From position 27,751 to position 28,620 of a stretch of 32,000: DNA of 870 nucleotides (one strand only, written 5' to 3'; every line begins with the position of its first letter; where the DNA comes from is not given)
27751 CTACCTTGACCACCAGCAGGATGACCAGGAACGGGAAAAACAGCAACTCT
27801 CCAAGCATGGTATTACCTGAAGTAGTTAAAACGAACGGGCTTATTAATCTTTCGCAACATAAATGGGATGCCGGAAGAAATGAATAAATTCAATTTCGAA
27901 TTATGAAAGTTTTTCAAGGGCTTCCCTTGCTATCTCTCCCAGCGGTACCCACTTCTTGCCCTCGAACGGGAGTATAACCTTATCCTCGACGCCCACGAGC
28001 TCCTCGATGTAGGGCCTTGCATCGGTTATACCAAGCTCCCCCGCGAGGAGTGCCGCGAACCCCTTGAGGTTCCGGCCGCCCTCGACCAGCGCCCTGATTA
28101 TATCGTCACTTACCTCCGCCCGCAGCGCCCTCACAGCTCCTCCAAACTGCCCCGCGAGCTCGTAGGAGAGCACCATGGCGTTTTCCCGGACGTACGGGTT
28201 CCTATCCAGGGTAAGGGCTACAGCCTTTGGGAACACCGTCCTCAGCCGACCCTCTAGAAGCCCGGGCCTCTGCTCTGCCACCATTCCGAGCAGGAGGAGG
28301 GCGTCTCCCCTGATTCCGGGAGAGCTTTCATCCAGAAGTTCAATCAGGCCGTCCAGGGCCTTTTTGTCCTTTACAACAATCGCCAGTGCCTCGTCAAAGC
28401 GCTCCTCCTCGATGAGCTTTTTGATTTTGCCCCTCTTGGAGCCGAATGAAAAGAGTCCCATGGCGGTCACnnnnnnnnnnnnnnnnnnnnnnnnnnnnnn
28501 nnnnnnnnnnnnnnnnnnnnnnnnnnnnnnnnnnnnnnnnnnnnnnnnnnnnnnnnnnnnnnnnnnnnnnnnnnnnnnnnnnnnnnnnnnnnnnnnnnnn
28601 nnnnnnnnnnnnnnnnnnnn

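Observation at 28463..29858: ~95-bp imperfect direct repeats bracket a 1.2-kb two-gene cassette (acidic protein + MazF-like toxin)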

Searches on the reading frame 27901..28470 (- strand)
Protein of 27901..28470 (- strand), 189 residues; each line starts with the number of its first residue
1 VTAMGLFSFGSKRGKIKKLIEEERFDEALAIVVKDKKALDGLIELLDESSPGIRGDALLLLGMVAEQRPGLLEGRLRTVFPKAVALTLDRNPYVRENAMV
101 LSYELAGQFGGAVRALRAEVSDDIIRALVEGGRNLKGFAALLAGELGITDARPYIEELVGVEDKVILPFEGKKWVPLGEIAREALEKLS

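Call 8: search_protein_families(library=pfam, proteins=[window:27901-28470:-], max_evalue=0.01)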
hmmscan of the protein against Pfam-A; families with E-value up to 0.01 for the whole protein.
window:27901-28470:- (189 aa): 1 family
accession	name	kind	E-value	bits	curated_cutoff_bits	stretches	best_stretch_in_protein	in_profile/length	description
PF13646.12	HEAT_2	-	0.0013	19.4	27.7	0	32-67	26-61/88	HEAT repeats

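Call 11: find_encoding_contigs(protein=window:27901-28461:-, flank=10000, max_places=10)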
Protein window:27901-28461:- (186 aa): no gene with exactly this product is on record in the collection.

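Call 12: find_homologous_proteins(query=window:27901-28461:-)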
Query window:27901-28461:- (186 aa): 90 proteins with E <= 0.001 among 3080 candidates.
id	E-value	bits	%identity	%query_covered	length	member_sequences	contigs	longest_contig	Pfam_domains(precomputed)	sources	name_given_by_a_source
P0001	1.6e-100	352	92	99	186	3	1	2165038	-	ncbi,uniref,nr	ncbi:hypothetical protein [Thermococcus aciditolerans]|uniref:HEAT repeat domain-containing protein 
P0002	8.9e-98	343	90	99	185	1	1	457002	-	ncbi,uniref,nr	ncbi:hypothetical protein [Thermococcus sp. JdF3]|uniref:hypothetical protein n=1 Tax=Thermococcus s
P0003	8.6e-77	275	70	99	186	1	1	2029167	-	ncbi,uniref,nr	ncbi:hypothetical protein A3L11_07240 [Thermococcus siculi]|uniref:HEAT repeat domain-containing pro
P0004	3.4e-71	257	66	100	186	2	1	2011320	PF01602.27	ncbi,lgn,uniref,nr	ncbi:hypothetical protein GQS_02625 [Thermococcus sp. 4557]|uniref:HEAT repeat domain-containing pro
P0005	4.9e-71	256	66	100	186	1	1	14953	PF13646.13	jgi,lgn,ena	-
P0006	1.7e-70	255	66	100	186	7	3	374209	PF12717.14,PF13646.13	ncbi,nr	ncbi:hypothetical protein E3E35_03495 [Thermococcus sp. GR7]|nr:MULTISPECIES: HEAT repeat domain-con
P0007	1.9e-70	254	67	99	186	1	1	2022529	PF13646.13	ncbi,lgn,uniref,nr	ncbi:HEAT repeat domain-containing protein [Thermococcus camini]|uniref:HEAT repeat domain-containin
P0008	5.3e-70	253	65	100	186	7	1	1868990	PF01602.27,PF13646.13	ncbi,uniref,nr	ncbi:HEAT repeat domain-containing protein [Thermococcus radiotolerans]|uniref:HEAT repeat domain-co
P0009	5.3e-70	253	68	99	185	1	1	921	-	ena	-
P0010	5.5e-70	253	66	100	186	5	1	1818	PF13513.13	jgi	-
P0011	9.9e-70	252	66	100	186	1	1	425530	PF01602.27,PF13646.13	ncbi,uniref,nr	ncbi:hypothetical protein [Thermococcus sp. 21S7]|uniref:HEAT repeat domain-containing protein n=1 T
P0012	2.3e-69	251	64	100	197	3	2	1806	PF13646.13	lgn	-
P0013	7.9e-69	249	64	99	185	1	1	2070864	PF12717.14,PF01602.27,PF13646.13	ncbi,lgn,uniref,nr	ncbi:HEAT repeat domain-containing protein [Thermococcus thermotolerans]|uniref:HEAT repeat domain-c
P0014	1.3e-68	248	65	99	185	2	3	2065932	PF13646.13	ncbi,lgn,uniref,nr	ncbi:HEAT repeat domain-containing protein [Thermococcus thioreducens]|uniref:HEAT repeat domain-con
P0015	1.4e-68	248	65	100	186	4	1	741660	PF12717.14,PF13513.13,PF13646.13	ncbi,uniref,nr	ncbi:HEAT repeat domain-containing protein [Thermococcus sp. CX2]|uniref:HEAT repeat domain-containi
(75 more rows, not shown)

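Call 13: find_encoding_contigs(protein=P0001, flank=10000, max_places=3)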
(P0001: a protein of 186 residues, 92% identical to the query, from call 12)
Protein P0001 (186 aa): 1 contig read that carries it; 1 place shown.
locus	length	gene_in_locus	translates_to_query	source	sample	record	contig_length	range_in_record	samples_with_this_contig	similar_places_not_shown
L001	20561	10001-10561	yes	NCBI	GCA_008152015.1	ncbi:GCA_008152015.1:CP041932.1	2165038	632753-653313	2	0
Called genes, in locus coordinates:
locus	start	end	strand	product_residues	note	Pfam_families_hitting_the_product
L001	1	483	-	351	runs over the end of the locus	PF02926:THUMP, PF14419:SPOUT_MTase_2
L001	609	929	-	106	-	PF01850:PIN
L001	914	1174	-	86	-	-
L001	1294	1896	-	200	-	PF01015:Ribosomal_S3Ae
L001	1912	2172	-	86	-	-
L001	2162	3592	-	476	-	PF01368:DHH, PF21763:DHH_CID, PF02272:DHHA1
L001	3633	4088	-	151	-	PF08069:Ribosomal_S13_N, PF00312:Ribosomal_S15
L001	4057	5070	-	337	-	PF14528:LAGLIDADG_3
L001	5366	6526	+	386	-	PF04412:AcnX, PF28403:AcnX_2nd, PF28406:AcnX_3rd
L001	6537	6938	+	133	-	PF01989:AcnX_swivel_put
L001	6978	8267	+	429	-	PF23455:DUF7129 (faint), PF02163:Peptidase_M50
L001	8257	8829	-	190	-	-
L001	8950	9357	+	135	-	PF04021:Class_IIIsignal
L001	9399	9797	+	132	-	-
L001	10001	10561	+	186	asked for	-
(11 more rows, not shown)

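Call 14: find_encoding_contigs(protein=P0002, flank=10000, max_places=3)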
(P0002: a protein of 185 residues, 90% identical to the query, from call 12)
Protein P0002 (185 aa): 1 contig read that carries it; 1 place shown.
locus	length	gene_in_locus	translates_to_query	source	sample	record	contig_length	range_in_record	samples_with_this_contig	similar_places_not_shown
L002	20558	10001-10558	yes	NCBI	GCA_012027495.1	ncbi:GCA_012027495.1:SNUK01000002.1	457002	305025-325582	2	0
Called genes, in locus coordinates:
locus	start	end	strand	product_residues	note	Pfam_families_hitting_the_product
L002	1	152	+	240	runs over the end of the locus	PF01940:DUF92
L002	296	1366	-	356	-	PF02926:THUMP, PF14419:SPOUT_MTase_2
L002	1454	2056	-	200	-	PF01015:Ribosomal_S3Ae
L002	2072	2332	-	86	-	-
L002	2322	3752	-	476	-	PF01368:DHH, PF21763:DHH_CID, PF02272:DHHA1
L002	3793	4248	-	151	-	PF08069:Ribosomal_S13_N, PF00312:Ribosomal_S15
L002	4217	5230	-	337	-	PF14528:LAGLIDADG_3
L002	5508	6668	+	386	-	PF04412:AcnX, PF28403:AcnX_2nd, PF28406:AcnX_3rd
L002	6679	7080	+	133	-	PF01989:AcnX_swivel_put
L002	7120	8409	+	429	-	PF02163:Peptidase_M50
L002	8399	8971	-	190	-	-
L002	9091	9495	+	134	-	PF04021:Class_IIIsignal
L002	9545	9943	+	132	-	-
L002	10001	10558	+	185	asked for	-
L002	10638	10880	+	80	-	PF20703:nSTAND1 (weak)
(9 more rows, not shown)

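Call 15: find_encoding_contigs(protein=P0003, flank=10000, max_places=3)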
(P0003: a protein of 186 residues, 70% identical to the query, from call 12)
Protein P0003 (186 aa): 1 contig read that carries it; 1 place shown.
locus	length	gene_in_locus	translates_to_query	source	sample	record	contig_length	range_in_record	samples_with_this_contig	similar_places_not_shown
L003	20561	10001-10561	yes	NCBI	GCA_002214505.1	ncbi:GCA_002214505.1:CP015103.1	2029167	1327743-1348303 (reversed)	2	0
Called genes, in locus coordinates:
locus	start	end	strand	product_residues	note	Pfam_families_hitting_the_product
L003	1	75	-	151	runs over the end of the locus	PF08069:Ribosomal_S13_N, PF00312:Ribosomal_S15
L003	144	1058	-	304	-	PF14528:LAGLIDADG_3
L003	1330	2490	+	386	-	PF04412:AcnX, PF28403:AcnX_2nd, PF28406:AcnX_3rd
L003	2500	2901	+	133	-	PF01989:AcnX_swivel_put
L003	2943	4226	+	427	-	PF23455:DUF7129 (weak), PF02163:Peptidase_M50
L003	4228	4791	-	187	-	-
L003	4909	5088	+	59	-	PF04021:Class_IIIsignal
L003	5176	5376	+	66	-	PF04021:Class_IIIsignal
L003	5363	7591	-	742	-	PF02366:PMT, PF13231:PMT_2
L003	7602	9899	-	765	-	PF20176:DUF6541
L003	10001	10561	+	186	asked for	-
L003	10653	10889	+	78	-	-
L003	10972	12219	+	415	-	PF03463:eRF1_1, PF18854:baeRF_family10, PF03464:eRF1_2, PF18859:acVLRF1, PF03465:eRF1_3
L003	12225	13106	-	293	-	PF00701:DHDPS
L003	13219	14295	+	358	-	PF01637:ATPase_2, PF13173:AAA_14 (faint), PF21100:WHD_MCM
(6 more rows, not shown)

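Call 24: find_encoding_contigs(protein=P0011, flank=10000, max_places=3)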
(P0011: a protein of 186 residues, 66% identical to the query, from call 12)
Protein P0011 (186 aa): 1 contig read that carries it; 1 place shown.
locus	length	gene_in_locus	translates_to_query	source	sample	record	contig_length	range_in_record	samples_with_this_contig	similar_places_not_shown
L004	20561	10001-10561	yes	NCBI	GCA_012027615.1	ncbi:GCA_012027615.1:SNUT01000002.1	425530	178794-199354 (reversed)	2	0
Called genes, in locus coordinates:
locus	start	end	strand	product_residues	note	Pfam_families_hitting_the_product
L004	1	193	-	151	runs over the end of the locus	PF08069:Ribosomal_S13_N, PF00312:Ribosomal_S15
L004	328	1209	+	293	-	PF14528:LAGLIDADG_3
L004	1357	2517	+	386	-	PF04412:AcnX, PF28403:AcnX_2nd, PF28406:AcnX_3rd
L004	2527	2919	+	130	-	PF01989:AcnX_swivel_put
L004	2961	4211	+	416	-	PF02163:Peptidase_M50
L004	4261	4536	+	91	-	-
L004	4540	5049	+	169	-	PF13470:PIN_3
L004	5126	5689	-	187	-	-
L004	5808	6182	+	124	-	PF04021:Class_IIIsignal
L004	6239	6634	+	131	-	-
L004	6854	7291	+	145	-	-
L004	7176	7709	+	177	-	PF13470:PIN_3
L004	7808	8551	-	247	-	PF12728:HTH_17, PF00239:Resolvase, PF07282:Cas12f1-like_TNB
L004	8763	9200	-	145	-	PF02452:PemK_toxin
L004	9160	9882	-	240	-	-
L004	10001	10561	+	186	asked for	PF13646:HEAT_2 (faint), PF01602:Adaptin_N (faint)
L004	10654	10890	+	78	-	PF07441:BofA (weak)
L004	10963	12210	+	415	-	PF03463:eRF1_1, PF18854:baeRF_family10, PF03464:eRF1_2, PF18859:acVLRF1, PF03465:eRF1_3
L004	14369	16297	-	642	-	PF03485:Arg_tRNA_synt_N, PF00750:tRNA-synt_1d, PF05746:DALR_1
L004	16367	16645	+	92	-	PF10437:Lip_prot_lig_C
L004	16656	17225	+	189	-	PF01944:SpoIIM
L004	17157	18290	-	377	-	PF04007:DUF354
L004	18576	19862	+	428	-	PF03446:NAD_binding_2 (weak), PF03721:UDPG_MGDP_dh_N, PF00984:UDPG_MGDP_dh, PF03720:UDPG_MGDP_dh_C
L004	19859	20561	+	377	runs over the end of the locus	PF02350:Epimerase_2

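Call 44: search_protein_families(library=ncbifam, proteins=[L004:7808-8551:-], max_evalue=0.01)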
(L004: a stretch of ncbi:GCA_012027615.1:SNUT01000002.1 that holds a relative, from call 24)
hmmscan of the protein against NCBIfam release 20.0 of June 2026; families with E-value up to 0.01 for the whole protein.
L004:7808-8551:- (247 aa): 14 families
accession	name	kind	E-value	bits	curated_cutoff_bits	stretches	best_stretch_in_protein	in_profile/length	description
NF033518.0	transpos_IS607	equivalog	7.1e-36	123.5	110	1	8-151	2-142/187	IS607 family transposase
NF040570.1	guided_TnpB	subfamily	1e-26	94.2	100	1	114-209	290-387/389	RNA-guided endonuclease TnpB family protein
NF049972.1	CRISPR_Cas12f2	exception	9e-18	64.3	450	1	117-215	418-522/524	type V CRISPR-associated effector Cas12f2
TIGR01766.2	TIGR01766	domain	5.4e-17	62.1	32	1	118-171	28-82/82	IS200/IS605 family accessory protein TnpB-related protein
TIGR01764.1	excise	domain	1.2e-11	44.8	28.8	1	4-47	2-45/49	excisionase family DNA-binding protein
NF041201.1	recomb_XisF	equivalog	1.4e-09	37.4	375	1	58-114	2-55/465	fdxN element excision recombinase XisF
NF049883.1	resolv_YneB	equivalog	4.8e-09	36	175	1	56-113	1-60/211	YneB family resolvase-like protein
NF038281.1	IS200_TnpB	exception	4.1e-08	32.8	425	1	132-212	275-359/360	IS200/IS605 family element RNA-guided endonuclease TnpB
NF040990.2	MamR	equivalog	2.6e-06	27.6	100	1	2-46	42-86/91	magnetosome protein MamR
NF047343.1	SCCmet_CcrB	equivalog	0.00019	20.3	900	1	56-113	8-69/542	cassette chromosome recombinase CcrB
NF011557.0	PRK14981.2-3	equivalog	0.00026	21.2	133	1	59-125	13-80/105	DNA-directed RNA polymerase subunit F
NF038192.1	V_cas_c2c8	exception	0.0062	15.7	350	0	134-179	407-452/457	type V CRISPR-associated protein C2c8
NF034126.3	PRK09521.1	equivalog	0.0071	16.2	90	0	172-202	145-174/180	exosome complex RNA-binding protein Csl4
TIGR01384.1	TFS_arch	equivalog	0.0085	16.8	64.75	0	173-201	2-29/101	transcription factor S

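Call 45: search_protein_families(library=padloc, proteins=[window:27901-28461:-], max_evalue=0.01)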
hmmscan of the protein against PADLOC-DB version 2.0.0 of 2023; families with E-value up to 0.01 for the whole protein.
window:27901-28461:- (186 aa): 0 families
